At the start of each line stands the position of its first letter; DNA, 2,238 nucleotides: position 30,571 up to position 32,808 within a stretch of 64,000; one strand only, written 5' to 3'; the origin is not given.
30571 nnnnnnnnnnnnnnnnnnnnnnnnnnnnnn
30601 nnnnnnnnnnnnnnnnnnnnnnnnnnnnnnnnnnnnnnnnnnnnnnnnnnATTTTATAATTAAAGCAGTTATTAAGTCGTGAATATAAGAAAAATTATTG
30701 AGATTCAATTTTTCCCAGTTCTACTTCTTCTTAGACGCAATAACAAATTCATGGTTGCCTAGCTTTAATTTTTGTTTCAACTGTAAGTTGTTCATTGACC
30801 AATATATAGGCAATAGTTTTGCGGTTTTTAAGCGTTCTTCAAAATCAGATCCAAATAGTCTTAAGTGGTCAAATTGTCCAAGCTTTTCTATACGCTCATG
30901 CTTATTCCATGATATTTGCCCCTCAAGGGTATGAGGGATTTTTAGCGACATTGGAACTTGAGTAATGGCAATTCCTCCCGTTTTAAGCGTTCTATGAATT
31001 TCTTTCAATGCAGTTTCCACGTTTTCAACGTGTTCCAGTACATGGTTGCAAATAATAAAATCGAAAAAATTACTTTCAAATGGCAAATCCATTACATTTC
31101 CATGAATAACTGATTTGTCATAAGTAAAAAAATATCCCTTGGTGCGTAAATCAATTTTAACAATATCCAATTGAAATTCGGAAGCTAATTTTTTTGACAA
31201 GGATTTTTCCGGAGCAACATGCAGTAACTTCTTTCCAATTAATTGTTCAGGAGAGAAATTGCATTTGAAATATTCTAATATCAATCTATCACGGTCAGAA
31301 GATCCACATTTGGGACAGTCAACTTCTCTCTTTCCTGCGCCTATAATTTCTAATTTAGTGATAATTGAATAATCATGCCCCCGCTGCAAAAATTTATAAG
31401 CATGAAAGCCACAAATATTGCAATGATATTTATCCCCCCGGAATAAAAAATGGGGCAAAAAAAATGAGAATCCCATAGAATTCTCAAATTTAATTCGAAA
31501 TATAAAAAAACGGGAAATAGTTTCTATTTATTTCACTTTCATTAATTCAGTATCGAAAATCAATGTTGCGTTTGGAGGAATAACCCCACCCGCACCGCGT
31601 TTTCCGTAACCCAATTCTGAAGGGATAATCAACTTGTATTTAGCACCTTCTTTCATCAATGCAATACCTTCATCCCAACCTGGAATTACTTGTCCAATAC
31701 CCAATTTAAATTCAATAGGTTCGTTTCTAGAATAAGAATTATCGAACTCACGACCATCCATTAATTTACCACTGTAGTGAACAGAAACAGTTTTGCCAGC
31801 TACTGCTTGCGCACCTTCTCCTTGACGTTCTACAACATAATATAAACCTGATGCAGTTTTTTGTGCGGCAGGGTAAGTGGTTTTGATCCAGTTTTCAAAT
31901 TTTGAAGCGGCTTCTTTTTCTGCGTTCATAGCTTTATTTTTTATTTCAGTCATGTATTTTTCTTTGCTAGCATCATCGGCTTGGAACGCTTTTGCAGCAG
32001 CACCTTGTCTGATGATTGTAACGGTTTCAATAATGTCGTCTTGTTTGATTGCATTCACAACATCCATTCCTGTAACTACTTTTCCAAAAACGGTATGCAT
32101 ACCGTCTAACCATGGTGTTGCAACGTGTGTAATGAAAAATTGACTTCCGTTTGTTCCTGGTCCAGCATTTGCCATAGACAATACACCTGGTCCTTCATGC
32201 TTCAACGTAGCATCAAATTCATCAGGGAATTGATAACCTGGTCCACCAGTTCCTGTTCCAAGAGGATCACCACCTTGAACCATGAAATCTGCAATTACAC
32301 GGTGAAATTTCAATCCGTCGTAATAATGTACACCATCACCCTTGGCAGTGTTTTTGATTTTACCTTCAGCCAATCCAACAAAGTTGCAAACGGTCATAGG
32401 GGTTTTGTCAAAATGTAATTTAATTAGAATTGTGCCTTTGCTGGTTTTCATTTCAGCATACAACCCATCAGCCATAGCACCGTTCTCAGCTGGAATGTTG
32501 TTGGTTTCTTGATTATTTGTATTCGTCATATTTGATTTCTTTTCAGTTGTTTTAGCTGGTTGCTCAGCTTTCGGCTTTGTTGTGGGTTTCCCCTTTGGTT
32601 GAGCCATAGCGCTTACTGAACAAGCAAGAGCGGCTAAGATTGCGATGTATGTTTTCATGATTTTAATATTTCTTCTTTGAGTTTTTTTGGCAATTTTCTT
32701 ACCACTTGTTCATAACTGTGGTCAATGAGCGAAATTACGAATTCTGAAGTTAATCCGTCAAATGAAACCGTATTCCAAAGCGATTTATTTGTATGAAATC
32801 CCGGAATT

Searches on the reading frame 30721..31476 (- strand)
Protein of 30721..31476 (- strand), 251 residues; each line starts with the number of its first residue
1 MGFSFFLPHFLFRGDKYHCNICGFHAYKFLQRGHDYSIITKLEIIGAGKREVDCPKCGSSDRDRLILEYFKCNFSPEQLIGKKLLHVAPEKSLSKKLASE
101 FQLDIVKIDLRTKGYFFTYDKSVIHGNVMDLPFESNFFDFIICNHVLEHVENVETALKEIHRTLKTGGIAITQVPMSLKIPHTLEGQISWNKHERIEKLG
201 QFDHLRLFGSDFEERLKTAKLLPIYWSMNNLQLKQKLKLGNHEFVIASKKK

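Call 31: search_protein_families(library=pfam, proteins=[window:30721-31476:-], max_evalue=0.001)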
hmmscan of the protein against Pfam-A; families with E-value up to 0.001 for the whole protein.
window:30721-31476:- (251 aa): 6 families
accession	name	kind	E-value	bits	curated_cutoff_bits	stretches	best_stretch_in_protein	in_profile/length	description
PF08241.18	Methyltransf_11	-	1.1e-15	58.4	21.2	1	120-171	41-94/95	Methyltransferase domain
PF13489.12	Methyltransf_23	-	4.2e-10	40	27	1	127-179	70-124/164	Methyltransferase domain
PF13649.12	Methyltransf_25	-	4.5e-09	37.3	27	1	120-168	47-97/97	Methyltransferase domain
PF13847.12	Methyltransf_31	-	5.4e-07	29.8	27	1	122-176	57-113/145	Methyltransferase domain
PF01209.24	Ubie_methyltran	-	6.6e-07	29.3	20.1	1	103-170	85-149/233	ubiE/COQ5 methyltransferase family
PF08242.18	Methyltransf_12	-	8.6e-07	30.1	30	1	129-169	56-97/98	Methyltransferase domain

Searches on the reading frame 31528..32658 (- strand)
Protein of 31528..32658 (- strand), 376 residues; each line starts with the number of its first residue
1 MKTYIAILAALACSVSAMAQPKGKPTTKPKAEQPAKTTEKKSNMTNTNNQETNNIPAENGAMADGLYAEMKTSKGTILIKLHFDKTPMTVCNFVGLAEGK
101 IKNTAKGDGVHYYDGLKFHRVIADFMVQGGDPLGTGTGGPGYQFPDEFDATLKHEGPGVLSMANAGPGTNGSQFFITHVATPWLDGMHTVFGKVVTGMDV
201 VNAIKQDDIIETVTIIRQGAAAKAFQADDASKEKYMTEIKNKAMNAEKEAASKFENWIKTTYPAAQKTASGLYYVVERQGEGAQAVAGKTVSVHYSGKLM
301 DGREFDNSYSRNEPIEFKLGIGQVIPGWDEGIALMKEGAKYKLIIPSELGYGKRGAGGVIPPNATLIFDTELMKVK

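Call 31: search_protein_families(library=pfam, proteins=[window:31528-32658:-], max_evalue=0.001)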
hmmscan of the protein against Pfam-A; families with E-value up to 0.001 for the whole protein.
window:31528-32658:- (376 aa): 2 families
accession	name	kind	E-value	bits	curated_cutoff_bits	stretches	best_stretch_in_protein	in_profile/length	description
PF00160.26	Pro_isomerase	-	4.8e-45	154.1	21.7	1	68-209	2-142/159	Cyclophilin type peptidyl-prolyl cis-trans isomerase/CLD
PF00254.34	FKBP_C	-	8.8e-35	119.4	21.1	1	284-372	4-93/94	FKBP-type peptidyl-prolyl cis-trans isomerase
